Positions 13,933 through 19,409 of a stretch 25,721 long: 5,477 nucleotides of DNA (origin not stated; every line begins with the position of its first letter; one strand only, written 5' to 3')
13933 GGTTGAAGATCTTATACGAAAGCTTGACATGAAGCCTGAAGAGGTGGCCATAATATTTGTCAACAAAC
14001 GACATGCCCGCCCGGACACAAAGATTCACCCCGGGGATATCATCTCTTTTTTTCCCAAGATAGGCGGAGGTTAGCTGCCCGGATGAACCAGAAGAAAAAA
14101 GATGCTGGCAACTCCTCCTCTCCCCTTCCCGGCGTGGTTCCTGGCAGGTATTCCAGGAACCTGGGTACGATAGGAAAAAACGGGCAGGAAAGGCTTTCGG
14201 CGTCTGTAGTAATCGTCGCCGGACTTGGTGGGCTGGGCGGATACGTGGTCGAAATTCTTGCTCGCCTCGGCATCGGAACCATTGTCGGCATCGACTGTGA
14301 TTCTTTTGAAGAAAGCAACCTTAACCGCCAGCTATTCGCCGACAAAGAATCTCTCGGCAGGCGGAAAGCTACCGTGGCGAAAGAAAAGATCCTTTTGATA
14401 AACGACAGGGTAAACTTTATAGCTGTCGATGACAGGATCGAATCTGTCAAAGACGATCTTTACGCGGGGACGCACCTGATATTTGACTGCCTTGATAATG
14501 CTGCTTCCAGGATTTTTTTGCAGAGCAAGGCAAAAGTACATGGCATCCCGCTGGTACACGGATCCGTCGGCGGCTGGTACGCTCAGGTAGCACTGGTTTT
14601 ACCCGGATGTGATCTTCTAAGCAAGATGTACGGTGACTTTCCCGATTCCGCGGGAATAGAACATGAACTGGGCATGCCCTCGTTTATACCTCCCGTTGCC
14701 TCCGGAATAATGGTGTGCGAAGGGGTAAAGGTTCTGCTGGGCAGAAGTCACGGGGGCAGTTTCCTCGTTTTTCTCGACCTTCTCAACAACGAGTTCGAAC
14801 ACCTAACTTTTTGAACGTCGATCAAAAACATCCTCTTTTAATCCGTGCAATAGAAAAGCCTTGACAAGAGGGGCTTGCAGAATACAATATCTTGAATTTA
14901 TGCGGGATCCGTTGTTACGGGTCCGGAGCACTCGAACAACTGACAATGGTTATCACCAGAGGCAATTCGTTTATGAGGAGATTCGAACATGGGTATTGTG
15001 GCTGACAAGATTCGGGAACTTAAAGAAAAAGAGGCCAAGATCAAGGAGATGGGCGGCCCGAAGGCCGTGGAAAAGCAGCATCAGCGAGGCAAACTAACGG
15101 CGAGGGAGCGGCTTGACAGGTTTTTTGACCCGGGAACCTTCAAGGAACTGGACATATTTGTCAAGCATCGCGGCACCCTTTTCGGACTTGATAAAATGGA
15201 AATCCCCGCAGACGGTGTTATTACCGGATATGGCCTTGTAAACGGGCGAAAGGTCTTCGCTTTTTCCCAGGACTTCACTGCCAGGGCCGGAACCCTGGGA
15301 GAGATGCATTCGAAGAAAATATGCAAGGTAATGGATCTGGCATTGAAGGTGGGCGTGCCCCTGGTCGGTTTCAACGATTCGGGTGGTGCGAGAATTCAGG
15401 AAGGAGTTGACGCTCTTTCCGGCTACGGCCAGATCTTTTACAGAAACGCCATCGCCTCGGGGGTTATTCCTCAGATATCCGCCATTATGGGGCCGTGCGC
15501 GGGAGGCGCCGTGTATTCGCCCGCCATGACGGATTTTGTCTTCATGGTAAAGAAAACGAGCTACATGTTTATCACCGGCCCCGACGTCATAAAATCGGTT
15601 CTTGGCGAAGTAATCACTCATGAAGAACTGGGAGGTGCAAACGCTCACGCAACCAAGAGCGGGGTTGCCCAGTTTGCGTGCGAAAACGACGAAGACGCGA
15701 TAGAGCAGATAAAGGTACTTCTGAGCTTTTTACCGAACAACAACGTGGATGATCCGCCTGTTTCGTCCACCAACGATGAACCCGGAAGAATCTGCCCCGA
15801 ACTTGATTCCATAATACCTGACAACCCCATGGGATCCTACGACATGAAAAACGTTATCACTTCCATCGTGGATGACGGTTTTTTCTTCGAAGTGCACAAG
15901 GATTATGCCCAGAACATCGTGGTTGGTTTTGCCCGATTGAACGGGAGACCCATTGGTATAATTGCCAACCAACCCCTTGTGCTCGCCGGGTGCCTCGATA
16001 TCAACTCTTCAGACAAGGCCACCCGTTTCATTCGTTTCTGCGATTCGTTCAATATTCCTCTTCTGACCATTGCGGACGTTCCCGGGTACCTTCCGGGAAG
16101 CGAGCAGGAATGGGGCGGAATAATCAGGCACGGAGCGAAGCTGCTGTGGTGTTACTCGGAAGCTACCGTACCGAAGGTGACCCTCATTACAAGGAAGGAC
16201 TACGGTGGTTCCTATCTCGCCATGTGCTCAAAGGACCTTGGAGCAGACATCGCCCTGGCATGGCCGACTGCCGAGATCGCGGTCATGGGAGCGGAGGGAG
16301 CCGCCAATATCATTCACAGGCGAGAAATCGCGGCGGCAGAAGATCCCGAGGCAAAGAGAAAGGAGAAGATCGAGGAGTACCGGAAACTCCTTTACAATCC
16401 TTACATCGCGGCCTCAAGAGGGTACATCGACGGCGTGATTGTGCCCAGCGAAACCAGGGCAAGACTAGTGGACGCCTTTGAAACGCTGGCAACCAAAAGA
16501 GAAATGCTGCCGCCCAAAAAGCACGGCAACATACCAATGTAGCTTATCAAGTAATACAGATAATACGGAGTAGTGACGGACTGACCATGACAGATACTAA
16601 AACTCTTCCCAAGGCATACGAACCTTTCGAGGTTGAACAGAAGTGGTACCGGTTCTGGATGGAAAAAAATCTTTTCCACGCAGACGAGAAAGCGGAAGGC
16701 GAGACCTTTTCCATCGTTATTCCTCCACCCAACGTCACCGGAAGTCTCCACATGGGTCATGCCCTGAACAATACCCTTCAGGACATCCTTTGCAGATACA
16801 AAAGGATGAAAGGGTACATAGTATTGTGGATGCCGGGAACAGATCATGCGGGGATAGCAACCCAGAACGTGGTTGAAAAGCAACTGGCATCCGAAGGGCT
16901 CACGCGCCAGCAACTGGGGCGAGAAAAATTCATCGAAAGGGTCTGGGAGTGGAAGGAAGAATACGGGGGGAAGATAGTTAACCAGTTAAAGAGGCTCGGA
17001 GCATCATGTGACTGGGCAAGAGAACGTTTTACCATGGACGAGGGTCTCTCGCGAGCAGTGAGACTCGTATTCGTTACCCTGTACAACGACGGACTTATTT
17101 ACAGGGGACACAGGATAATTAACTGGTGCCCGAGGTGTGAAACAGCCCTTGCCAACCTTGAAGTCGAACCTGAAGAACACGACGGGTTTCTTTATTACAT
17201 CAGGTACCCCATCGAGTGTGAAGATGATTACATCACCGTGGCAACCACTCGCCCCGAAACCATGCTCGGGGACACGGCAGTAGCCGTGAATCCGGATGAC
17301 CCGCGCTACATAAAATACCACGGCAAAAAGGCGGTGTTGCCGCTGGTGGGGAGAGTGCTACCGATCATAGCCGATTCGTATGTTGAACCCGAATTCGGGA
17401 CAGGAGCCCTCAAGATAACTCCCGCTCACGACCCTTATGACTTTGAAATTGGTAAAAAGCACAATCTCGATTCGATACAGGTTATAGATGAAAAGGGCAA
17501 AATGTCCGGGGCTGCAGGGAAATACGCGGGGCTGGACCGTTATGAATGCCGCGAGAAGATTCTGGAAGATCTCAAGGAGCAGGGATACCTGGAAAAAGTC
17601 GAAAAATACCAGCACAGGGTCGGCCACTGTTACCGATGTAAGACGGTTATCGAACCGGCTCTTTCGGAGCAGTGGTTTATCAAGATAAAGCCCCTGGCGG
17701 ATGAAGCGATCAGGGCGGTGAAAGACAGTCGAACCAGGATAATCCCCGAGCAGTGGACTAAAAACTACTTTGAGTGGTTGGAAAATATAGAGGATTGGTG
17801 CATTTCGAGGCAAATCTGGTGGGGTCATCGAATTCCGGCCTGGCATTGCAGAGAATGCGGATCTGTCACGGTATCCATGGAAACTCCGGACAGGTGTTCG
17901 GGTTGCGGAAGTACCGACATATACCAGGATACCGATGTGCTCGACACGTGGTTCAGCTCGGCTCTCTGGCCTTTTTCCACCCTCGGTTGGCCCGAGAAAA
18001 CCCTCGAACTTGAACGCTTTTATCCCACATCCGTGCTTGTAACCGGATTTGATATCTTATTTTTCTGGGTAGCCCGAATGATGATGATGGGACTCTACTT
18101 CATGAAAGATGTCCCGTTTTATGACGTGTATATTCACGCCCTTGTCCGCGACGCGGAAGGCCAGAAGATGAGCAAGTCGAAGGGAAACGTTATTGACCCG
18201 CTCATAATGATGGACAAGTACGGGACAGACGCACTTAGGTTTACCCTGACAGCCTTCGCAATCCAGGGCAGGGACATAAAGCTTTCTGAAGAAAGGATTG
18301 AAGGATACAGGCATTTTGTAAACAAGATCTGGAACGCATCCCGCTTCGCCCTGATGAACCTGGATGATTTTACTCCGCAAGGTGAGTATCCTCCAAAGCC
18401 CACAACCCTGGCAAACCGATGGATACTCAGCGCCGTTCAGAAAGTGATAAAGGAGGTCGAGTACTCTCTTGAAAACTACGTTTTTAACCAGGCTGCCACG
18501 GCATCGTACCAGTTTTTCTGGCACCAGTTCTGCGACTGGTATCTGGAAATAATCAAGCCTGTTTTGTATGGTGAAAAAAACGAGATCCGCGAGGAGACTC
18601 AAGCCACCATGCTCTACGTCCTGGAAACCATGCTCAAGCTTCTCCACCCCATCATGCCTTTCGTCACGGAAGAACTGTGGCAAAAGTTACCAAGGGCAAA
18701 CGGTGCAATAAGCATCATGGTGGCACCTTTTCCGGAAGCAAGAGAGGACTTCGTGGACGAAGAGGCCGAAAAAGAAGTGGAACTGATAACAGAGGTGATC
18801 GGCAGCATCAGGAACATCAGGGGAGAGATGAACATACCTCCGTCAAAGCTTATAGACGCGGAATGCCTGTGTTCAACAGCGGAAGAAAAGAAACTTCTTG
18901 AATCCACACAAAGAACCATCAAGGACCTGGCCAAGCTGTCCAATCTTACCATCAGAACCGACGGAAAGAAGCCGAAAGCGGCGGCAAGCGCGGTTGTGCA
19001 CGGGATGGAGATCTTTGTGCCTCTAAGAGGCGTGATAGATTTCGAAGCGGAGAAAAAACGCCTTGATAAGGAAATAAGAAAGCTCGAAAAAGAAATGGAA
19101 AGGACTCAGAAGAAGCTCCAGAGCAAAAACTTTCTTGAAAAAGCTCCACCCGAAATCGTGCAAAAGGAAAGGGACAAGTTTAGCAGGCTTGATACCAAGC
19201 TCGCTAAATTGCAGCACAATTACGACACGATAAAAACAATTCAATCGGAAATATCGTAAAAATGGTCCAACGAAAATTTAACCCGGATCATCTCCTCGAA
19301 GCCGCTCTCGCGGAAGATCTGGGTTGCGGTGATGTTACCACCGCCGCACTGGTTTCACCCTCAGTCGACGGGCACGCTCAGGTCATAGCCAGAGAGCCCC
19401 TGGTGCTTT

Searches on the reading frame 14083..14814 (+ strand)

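Call 19: search_protein_families(library=pfam, proteins=[window:14083-14814:+], max_evalue=0.001)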
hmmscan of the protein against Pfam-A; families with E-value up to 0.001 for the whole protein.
window:14083-14814:+ (243 aa): 1 family
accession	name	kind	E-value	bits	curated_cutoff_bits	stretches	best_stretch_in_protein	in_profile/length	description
PF00899.27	ThiF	-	3e-42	144.9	28.1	1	23-241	1-227/238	ThiF family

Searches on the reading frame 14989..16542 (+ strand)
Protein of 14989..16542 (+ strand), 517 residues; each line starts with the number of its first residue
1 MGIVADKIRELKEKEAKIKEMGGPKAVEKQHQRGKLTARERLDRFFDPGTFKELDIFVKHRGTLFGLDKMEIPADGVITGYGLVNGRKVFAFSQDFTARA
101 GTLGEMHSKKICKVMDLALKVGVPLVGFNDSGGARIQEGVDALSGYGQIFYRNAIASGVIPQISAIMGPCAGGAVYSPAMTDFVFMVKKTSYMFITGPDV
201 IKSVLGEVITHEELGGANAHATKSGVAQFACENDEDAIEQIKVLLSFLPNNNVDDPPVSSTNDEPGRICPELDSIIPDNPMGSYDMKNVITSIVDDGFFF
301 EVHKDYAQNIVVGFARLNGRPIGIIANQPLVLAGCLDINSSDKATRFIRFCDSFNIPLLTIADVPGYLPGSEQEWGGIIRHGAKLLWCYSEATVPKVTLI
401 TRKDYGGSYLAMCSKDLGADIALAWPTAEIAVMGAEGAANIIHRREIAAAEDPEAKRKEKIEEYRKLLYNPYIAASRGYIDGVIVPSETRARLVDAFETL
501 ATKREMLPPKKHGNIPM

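Call 19: search_protein_families(library=pfam, proteins=[window:14989-16542:+], max_evalue=0.001)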
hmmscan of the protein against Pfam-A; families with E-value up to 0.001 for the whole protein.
window:14989-16542:+ (517 aa): 2 families
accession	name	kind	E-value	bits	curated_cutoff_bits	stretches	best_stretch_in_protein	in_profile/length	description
PF01039.27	Carboxyl_trans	-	3.7e-200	666.2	22.3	1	29-515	1-493/493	Carboxyl transferase domain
PF03255.19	ACCA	-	6.6e-11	42.4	23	1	290-450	72-238/310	Acetyl co-enzyme A carboxylase carboxyltransferase-like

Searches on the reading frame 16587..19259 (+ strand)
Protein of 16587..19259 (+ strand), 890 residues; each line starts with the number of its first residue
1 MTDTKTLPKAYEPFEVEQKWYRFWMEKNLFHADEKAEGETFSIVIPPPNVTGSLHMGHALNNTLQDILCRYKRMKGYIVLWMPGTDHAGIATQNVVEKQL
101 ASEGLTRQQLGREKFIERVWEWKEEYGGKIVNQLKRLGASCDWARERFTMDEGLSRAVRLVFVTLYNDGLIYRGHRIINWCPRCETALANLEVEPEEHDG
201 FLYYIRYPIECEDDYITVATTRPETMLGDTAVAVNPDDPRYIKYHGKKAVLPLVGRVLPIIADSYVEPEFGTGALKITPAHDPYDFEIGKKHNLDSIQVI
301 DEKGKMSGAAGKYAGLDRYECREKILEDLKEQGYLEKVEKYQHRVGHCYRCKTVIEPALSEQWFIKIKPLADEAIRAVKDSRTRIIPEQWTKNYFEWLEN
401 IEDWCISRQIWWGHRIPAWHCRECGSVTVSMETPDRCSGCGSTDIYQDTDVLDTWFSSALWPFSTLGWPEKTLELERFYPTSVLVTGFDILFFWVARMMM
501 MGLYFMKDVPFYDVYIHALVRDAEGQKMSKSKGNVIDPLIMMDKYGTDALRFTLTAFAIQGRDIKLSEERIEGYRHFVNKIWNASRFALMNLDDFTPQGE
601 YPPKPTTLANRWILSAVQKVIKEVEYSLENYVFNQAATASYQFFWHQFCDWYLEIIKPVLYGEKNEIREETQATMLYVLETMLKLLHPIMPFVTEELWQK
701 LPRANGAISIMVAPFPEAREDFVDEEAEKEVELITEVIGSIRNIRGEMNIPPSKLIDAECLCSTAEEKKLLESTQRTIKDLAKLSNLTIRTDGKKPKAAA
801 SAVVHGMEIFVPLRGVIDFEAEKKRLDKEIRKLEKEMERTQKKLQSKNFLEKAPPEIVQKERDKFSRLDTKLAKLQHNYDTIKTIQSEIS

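Call 19: search_protein_families(library=pfam, proteins=[window:16587-19259:+], max_evalue=0.001)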
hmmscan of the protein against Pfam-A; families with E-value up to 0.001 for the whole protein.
window:16587-19259:+ (890 aa): 6 families
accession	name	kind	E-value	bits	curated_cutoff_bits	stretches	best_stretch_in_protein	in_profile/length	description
PF00133.28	tRNA-synt_1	-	3.2e-150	500.9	22.7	1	19-567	1-414/414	tRNA synthetases class I (I, L, M and V)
PF08264.19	Anticodon_1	-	5.4e-48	163.1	25.1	1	610-756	1-144/148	Anticodon-binding domain of tRNA ligase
PF09334.17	tRNA-synt_1g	-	3.1e-24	85.9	20.1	3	48-194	8-136/391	tRNA synthetases class I (M)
PF10458.14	Val_tRNA-synt_C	-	2.8e-15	56.8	25.9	1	818-879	1-62/66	Valyl tRNA synthetase tRNA binding arm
PF13603.12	tRNA-synt_1_2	-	3.9e-12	46.5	25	1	245-306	85-146/185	Leucyl-tRNA synthetase, editing domain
PF01406.26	tRNA-synt_1e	-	6.3e-06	26.2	27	0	507-571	233-296/301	tRNA synthetases class I (C) catalytic domain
